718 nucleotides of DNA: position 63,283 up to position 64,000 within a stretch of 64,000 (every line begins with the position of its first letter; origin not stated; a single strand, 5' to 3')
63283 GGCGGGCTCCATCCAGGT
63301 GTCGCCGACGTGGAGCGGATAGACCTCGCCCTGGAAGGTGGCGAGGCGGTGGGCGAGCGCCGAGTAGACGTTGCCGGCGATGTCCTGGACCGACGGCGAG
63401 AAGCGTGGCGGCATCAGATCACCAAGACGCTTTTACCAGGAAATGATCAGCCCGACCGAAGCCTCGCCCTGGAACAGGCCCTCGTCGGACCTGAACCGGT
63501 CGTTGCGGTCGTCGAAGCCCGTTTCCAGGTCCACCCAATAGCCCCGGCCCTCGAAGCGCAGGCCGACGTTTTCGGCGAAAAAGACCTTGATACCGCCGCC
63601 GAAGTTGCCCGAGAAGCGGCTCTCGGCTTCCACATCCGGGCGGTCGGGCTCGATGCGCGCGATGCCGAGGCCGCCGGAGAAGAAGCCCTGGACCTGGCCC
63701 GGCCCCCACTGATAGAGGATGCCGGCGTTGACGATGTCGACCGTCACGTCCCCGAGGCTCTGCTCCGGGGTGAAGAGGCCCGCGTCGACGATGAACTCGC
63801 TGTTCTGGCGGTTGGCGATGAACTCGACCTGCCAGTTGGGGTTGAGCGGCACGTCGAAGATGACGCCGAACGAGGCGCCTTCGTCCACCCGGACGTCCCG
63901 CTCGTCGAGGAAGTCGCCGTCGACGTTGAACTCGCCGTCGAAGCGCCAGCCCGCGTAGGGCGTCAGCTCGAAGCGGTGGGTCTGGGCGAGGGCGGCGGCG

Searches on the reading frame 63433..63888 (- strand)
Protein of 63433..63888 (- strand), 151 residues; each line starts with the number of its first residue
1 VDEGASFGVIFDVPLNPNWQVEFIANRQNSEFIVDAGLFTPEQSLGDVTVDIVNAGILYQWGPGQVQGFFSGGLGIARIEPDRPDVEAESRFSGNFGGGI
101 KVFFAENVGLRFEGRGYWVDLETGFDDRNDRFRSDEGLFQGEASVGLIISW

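Call 72: search_protein_families(library=pfam, proteins=[window:63433-63888:-])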
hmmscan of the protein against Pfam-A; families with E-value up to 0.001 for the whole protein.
window:63433-63888:- (151 aa): 1 family
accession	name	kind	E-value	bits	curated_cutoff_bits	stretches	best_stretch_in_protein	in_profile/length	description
PF13505.12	OMP_b-brl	-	7.7e-06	26.6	28.7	1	5-131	44-166/175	Outer membrane protein beta-barrel domain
